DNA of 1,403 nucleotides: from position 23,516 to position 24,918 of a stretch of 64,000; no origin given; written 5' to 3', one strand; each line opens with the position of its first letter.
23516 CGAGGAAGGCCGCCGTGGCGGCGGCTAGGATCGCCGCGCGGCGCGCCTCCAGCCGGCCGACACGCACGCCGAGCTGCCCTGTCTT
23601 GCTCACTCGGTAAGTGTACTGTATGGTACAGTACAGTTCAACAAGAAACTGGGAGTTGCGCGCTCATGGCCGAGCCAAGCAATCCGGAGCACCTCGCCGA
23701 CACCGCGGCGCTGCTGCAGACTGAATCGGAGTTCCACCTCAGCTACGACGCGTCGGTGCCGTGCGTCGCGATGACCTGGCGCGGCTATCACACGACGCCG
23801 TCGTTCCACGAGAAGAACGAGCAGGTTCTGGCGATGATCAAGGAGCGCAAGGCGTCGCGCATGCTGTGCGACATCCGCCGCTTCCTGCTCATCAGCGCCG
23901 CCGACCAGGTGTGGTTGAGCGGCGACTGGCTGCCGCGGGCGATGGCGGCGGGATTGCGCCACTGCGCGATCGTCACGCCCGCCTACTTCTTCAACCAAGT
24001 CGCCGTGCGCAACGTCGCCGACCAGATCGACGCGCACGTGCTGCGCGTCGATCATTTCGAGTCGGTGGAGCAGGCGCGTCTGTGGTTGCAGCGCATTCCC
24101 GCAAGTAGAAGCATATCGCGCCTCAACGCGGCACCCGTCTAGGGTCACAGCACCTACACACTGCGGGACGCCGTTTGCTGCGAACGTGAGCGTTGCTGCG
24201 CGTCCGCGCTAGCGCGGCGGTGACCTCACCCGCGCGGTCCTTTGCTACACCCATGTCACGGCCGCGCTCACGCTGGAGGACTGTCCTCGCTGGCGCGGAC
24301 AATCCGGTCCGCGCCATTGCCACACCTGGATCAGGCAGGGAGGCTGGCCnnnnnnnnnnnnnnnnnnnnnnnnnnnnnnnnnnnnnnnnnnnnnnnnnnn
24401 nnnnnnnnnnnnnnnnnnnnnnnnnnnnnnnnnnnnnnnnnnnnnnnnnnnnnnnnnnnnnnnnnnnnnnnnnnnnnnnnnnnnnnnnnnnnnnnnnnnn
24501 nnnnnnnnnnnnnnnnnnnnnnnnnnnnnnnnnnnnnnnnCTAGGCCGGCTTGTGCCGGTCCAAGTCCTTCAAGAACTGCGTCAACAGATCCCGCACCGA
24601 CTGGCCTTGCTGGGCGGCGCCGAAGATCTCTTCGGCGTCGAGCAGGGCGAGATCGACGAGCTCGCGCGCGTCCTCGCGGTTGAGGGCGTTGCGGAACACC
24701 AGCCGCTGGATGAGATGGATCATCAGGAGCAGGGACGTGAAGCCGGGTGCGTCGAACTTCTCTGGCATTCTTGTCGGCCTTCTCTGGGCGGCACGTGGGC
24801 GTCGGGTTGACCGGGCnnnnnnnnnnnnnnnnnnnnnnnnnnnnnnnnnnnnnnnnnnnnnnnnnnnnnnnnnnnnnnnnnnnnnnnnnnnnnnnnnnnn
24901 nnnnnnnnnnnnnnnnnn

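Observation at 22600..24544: Two paralogous ~65-77 aa proteins bracketing a TetR gene with a perfect palindromic operator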

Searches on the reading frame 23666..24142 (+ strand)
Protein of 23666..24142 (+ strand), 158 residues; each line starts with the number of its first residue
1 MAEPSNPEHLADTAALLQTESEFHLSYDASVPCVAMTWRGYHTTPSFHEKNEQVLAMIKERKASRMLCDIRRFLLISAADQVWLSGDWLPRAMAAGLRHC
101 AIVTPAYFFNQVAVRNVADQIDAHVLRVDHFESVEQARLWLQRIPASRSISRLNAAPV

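Call 4: search_protein_families(library=pfam, proteins=[window:23666-24142:+], max_evalue=1)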
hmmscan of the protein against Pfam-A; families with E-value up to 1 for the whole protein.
window:23666-24142:+ (158 aa): 1 family
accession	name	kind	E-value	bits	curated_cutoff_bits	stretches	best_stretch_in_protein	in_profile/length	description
PF11964.13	SpoIIAA-like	-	2.4e-06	28.7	25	1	34-142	2-106/106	SpoIIAA-like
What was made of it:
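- Checked: The SpoIIAA-like gene (23666..24142, plus strand) matches PF11964 at 28.7 bits against a cut-off of 25 (call 4).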

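Call 10: search_protein_families(library=ncbifam, proteins=[window:23666-24142:+], max_evalue=1)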
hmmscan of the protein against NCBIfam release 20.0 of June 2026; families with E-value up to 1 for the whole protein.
window:23666-24142:+ (158 aa): 0 families

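Call 49: find_homologous_proteins(query=window:23666-24139:+, max_evalue=0.00001)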
Query window:23666-24139:+ (158 aa): 11 proteins with E <= 0.00001 among 35 candidates.
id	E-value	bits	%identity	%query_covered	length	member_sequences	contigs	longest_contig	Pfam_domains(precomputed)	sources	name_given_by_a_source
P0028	1.1e-85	303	87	99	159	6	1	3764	PF11964.14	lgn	-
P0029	6.5e-82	291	85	100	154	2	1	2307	PF11964.14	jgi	jgi:hypothetical protein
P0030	2.6e-60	221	66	93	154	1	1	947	-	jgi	jgi:hypothetical protein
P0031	1.6e-59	218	68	88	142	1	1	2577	-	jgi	jgi:hypothetical protein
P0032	1.4e-57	212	67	85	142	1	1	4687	-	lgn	-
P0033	1.0e-50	190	59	85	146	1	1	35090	PF11964.14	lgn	-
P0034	6.3e-47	177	58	84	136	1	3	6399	PF11964.14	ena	-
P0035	7.1e-45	171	61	81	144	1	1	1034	PF11964.14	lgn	-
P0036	1.4e-42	163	58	84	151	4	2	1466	PF11964.14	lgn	-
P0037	5.9e-41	158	53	90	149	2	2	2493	PF11964.14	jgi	jgi:hypothetical protein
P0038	1.7e-38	150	52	84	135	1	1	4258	-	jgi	jgi:hypothetical protein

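Call 50: search_protein_families(library=padloc, proteins=[window:23666-24142:+], max_evalue=1)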
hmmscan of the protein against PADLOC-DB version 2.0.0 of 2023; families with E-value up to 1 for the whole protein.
window:23666-24142:+ (158 aa): 0 families

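Call 51: search_protein_families(library=phrogs, proteins=[window:23666-24142:+], max_evalue=1)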
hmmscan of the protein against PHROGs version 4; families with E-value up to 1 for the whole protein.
window:23666-24142:+ (158 aa): 1 family
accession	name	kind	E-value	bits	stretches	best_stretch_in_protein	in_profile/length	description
phrog_37485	-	unknown function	0.52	11.5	1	134-153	5-25/34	-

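Call 52: find_encoding_contigs(protein=P0033, flank=5000, max_places=2)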
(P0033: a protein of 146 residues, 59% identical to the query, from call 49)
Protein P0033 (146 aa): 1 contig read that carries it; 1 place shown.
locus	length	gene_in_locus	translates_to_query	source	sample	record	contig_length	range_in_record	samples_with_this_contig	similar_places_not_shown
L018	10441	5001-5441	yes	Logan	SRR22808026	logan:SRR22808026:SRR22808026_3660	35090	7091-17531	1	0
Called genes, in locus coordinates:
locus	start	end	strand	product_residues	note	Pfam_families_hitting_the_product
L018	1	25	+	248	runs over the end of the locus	PF00027:cNMP_binding, PF13545:HTH_Crp_2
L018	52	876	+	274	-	PF02633:Creatininase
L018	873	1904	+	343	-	PF04116:FA_hydroxylase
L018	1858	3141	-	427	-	PF13400:Tad (weak)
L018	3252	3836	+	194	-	PF00702:Hydrolase, PF13344:Hydrolase_6 (weak), PF13419:HAD_2 (faint), PF13242:Hydrolase_like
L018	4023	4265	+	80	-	PF13441:Gly-zipper_YMGG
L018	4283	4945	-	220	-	PF00440:TetR_N, PF14246:TetR_C_7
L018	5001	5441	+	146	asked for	PF11964:SpoIIAA-like (weak)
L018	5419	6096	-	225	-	PF07883:Cupin_2 (weak)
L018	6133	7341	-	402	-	PF13433:Peripla_BP_5, PF13458:Peripla_BP_6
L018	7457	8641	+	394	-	PF00108:Thiolase_N (weak), PF22691:Thiolase_C_1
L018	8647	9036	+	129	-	PF12172:zf-ChsH2, PF01796:OB_ChsH2_C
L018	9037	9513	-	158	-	PF01047:MarR, PF12802:MarR_2, PF13412:HTH_24 (weak), PF22381:Staph_reg_Sar_Rot (weak)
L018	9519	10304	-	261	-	PF00378:ECH_1, PF16113:ECH_2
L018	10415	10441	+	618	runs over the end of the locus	PF00501:AMP-binding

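Call 53: find_encoding_contigs(protein=P0034, flank=5000, max_places=2)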
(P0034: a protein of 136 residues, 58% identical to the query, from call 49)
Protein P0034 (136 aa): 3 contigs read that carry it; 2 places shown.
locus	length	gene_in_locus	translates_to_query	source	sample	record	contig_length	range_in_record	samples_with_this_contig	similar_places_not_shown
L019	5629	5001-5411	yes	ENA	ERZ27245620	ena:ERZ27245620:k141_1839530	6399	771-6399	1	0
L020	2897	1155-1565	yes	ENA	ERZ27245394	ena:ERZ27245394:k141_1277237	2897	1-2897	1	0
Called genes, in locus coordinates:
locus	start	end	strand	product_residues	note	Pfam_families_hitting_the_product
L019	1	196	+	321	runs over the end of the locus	?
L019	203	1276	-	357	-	PF00478:IMPDH (faint), PF03060:NMO, PF01180:DHO_dh (faint), PF01070:FMN_dh (weak)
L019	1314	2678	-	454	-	PF04107:GCS2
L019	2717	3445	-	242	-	PF20260:PUA_4, PF04452:Methyltrans_RNA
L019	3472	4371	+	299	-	PF01040:UbiA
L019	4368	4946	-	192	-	PF00440:TetR_N, PF14246:TetR_C_7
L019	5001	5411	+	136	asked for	PF11964:SpoIIAA-like (weak)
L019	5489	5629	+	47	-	?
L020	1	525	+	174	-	?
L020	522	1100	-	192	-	PF00440:TetR_N, PF14246:TetR_C_7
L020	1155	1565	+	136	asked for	PF11964:SpoIIAA-like (weak)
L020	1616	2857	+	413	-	PF02743:dCache_1, PF13452:FAS1_DH_region (faint)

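Call 54: find_encoding_contigs(protein=P0032, flank=5000, max_places=2)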
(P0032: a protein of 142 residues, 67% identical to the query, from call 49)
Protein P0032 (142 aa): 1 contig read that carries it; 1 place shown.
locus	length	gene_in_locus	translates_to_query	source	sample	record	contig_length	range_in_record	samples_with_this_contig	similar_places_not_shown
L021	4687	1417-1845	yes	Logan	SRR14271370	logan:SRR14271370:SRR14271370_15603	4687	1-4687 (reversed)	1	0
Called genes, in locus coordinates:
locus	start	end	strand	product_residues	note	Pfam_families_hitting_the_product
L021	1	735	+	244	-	?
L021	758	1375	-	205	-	PF00440:TetR_N, PF14246:TetR_C_7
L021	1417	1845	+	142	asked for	-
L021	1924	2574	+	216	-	PF04115:Ureidogly_lyase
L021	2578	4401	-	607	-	PF00664:ABC_membrane, PF00005:ABC_tran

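Call 76: search_solved_structures(query=window:23666-24139:+, max_evalue=1)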
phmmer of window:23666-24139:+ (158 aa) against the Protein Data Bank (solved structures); distinct sequences matched with E-value up to 1: 0.

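Call 89: search_dna_similar(query=window:23666-24139:+, collection=plasmids, mode=protein, max_evalue=0.001, max_rows=15)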
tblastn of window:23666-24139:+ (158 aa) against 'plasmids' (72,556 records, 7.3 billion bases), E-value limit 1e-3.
Records with a match: 13; places in all: 15; records where one place covers at least 80% of the query: 5.
Best place of each record, by identity: <60% 13.
By first word of the organism name: Hymenobacter 5; Chondrinema 4; Halorientalis 1; Bernardetia 1; Halovenus 1; Adhaeribacter 1.
By predicted mobility (MOB-suite, as given by PLSDB): non-mobilizable 12; mobilizable 1.
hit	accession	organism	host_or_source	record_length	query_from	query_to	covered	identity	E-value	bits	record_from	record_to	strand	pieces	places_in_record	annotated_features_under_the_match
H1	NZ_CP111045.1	Chondrinema litorale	Seaweed,red alga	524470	25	151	80%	31.9%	5e-12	69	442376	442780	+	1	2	hypothetical protein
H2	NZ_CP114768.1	Hymenobacter canadensis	whole organism,lake water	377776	34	141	68%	33.6%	4e-7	55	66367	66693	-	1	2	hypothetical protein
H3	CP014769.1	Hymenobacter psoromatis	Lichen,single cell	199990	16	123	68%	32.4%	1e-6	54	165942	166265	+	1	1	hypothetical protein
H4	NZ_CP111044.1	Chondrinema litorale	Seaweed,red alga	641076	20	154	85%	25.5%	8e-4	46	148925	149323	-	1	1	hypothetical protein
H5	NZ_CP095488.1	Halorientalis marina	cell culture,salt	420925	20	149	82%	26.3%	3e-11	67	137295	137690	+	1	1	STAS/SEC14 domain-containing protein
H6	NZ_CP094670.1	Hymenobacter tibetensis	Single cell,soil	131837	28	138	70%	29.4%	7e-6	52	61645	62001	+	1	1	hypothetical protein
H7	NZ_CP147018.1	Bernardetia sp. Wsw4-3y2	Red alga,Red algae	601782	6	144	88%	23.0%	4e-10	64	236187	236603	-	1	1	STAS/SEC14 domain-containing protein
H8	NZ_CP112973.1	Halovenus salina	cell cuture,Isla Bacuta saltern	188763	41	142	65%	30.4%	1e-7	57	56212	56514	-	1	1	STAS/SEC14 domain-containing protein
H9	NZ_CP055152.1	Adhaeribacter radiodurans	Cell culture,rhizospheric soil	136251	25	106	52%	36.6%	2e-5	50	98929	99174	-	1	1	hypothetical protein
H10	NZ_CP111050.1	Chondrinema litorale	Seaweed,red alga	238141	25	142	75%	25.2%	7e-7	54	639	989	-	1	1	hypothetical protein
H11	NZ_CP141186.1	Hymenobacter sp. GOD-10R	single cell,Crepidiastrum sonchifolium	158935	46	144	63%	30.0%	4e-4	47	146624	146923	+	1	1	hypothetical protein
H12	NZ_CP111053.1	Chondrinema litorale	Seaweed,red alga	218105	16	143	81%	22.7%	3e-5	50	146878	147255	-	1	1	STAS/SEC14 domain-containing protein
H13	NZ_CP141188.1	Hymenobacter sp. GOD-10R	single cell,Crepidiastrum sonchifolium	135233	40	113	47%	32.4%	1e-4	48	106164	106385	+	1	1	hypothetical protein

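Call 95: search_solved_structures(query=A6, max_evalue=1)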
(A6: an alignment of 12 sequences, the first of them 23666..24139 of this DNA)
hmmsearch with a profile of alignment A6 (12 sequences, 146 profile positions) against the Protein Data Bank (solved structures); distinct sequences matched with E-value up to 1: 0.
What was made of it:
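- Tried and rejected: The STAS protein gave nothing (calls 76, 95).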

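Call 96: search_protein_families(library=pfam, alignment_id=A6, max_evalue=0.01)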
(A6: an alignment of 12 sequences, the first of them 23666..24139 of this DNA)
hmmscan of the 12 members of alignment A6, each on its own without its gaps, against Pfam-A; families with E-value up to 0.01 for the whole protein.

A. member 1, window:23666-24139:+ (158 aa): 1 family
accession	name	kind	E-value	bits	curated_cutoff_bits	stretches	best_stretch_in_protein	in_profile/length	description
PF11964.13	SpoIIAA-like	-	2.4e-06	28.7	25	1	34-142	2-106/106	SpoIIAA-like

B. families by the number of members that match (of 12 scanned): 1 family
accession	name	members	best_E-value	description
PF11964.13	SpoIIAA-like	11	2e-07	SpoIIAA-like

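Call 102: predict_structure(alignment_id=A6)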
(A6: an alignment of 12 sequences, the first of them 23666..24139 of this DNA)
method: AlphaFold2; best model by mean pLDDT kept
length: 158 residues; sequences in the alignment: 12
mean_pLDDT: 82.7   pTM: 0.75
mean pLDDT of the five models: 82.7, 78.7, 78.7, 78.7, 78.4
residues with pLDDT >= 90: 84; 70-90: 38; 50-70: 21; < 50: 15
segments of 3 or more residues with pLDDT < 50: 1-4, 149-158
pLDDT, mean of each block of 10 residues (from residue 1): 49 58 93 93 91 98 96 85 94 96 78 83 89 94 76 44
secondary structure, 60 per line:
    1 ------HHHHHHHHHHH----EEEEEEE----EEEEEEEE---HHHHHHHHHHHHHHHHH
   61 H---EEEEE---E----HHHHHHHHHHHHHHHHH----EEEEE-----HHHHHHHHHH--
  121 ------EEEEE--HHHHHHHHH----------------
elements in order: H7-17 E22-28 E33-40 H44-61 E65-69 H78-94 E99-103 H109-118 E127-131 H134-142

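Call 104: fold_search(model_id=the predicted structure, library=pdb)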
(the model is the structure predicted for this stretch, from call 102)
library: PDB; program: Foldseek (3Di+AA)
matches with E <= 10: 1110; with E <= 0.001: 0
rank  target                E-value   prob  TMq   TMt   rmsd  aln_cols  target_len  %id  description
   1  6jhk_B                1.7e-03  1.00  0.57  0.76   3.2       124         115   15  Crystal Structure of Bacillus subtilis RsbS (released 2019-09-11)
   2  1tid_B                2.1e-03  1.00  0.56  0.70   3.5       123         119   12  Crystal Structures of the ADP and ATP bound forms of the Bacillus Anti-sigma factor SpoIIAB in complex with the Anti-a (released 2004-06-15)
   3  1til_B                3.1e-03  1.00  0.55  0.71   3.8       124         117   13  Crystal Structures of the ADP and ATP bound forms of the Bacillus Anti-sigma factor SpoIIAB in complex with the Anti-a (released 2004-06-15)
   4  9ias_A                3.1e-03  1.00  0.54  0.18   6.1       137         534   13  Sulfate transporter SLC26A11 in nanodiscs with nanobody Nb4 (released 2026-03-04)
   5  8ih8_A                3.3e-03  1.00  0.52  0.67   3.4       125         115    9  anti-sigmaF factor and Anti-sigmaF factor antagonist complex(usfx-RsfB) (released 2024-02-28)
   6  2ka5_MODEL_1_A        4.2e-03  1.00  0.55  0.66   4.9       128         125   11  NMR Structure of the protein TM1081 (released 2008-11-25)
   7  1tid_D                5.8e-03  1.00  0.56  0.72   3.3       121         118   12  Crystal Structures of the ADP and ATP bound forms of the Bacillus Anti-sigma factor SpoIIAB in complex with the Anti-a (released 2004-06-15)
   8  1h4y_A                5.8e-03  1.00  0.52  0.67   3.4       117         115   12  Structure of the Anti-Sigma Factor Antagonist SpoIIAA in its Unphosphorylated Form (released 2001-07-06)
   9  6jhk_A                7.0e-03  1.00  0.56  0.74   3.2       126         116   13  Crystal Structure of Bacillus subtilis RsbS (released 2019-09-11)
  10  1vc1_A                7.0e-03  1.00  0.49  0.66   4.2       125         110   13  Crystal structure of the TM1442 protein from Thermotoga maritima, a homolog of the Bacillus subtilis general stress re (released 2004-09-28)
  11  1th8_B                9.0e-03  1.00  0.52  0.67   4.0       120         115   10  Crystal Structures of the ADP and ATP bound forms of the Bacillus Anti-sigma factor SpoIIAB in complex with the Anti-a (released 2004-06-15)
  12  6qcm_A                1.2e-02  1.00  0.52  0.66   4.2       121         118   19  Cryo em structure of the Listeria stressosome (released 2019-08-21)
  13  3ztb_A                1.4e-02  1.00  0.52  0.68   3.8       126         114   13  The bacterial stressosome: a modular system that has been adapted to control secondary messenger signaling (released 2012-02-22)
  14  4qtp_D                1.5e-02  1.00  0.53  0.69   3.4       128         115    5  Crystal Structure of an Anti-sigma Factor Antagonist from Mycobacterium paratuberculosis (released 2014-07-16)
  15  4qtp_B                1.9e-02  1.00  0.52  0.66   3.5       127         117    6  Crystal Structure of an Anti-sigma Factor Antagonist from Mycobacterium paratuberculosis (released 2014-07-16)
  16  2q3l_B                1.9e-02  0.98  0.46  0.57   4.8       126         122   20  CRYSTAL STRUCTURE OF AN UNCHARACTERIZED PROTEIN FROM DUF3478 FAMILY WITH A SPOIIAA-LIKE FOLD (SHEW_3102) FROM SHEWANEL (released 2007-06-12)
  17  2q3l_A                2.1e-02  0.97  0.46  0.55   4.8       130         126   18  CRYSTAL STRUCTURE OF AN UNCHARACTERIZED PROTEIN FROM DUF3478 FAMILY WITH A SPOIIAA-LIKE FOLD (SHEW_3102) FROM SHEWANEL (released 2007-06-12)
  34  2ook_B                9.4e-02  0.96  0.50  0.63   4.0       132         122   12  Crystal structure of a protein with unknown function (YP_749275.1) from Shewanella Frigidimarina NCIMB 400 at 1.80 A r (released 2007-02-06)
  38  2ook_A                1.7e-01  0.77  0.47  0.56   5.0       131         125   11  Crystal structure of a protein with unknown function (YP_749275.1) from Shewanella Frigidimarina NCIMB 400 at 1.80 A r (released 2007-02-06)
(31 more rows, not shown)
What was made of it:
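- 23666..24142 (+): STAS-fold, SpoIIAA-like (PF11964/DUF3478) protein of 158 aa. It is divergent from the repressor and is a positional counterpart of PA3720. Foldseek top hits are RsbS and SpoIIAA, with DUF3478 structures 2q3l and 2ook also listed (calls 102, 104).
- The STAS fold is supported by calls 4, 96, 102 and 104.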

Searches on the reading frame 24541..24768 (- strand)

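Call 4: search_protein_families(library=pfam, proteins=[window:24541-24768:-], max_evalue=1)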
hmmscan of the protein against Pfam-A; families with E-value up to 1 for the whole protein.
window:24541-24768:- (75 aa): 0 families

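Call 10: search_protein_families(library=ncbifam, proteins=[window:24541-24768:-], max_evalue=1)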
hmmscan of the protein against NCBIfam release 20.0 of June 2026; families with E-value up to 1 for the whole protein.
window:24541-24768:- (75 aa): 0 families

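Call 50: search_protein_families(library=padloc, proteins=[window:24541-24768:-], max_evalue=1)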
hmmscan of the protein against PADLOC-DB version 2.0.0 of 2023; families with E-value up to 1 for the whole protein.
window:24541-24768:- (75 aa): 0 families

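Call 51: search_protein_families(library=phrogs, proteins=[window:24541-24768:-], max_evalue=1)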
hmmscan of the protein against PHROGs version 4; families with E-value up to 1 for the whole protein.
window:24541-24768:- (75 aa): 1 family
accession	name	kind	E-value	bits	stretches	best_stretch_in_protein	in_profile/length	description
phrog_8659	-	unknown function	0.00095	20.3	1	35-69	63-95/96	-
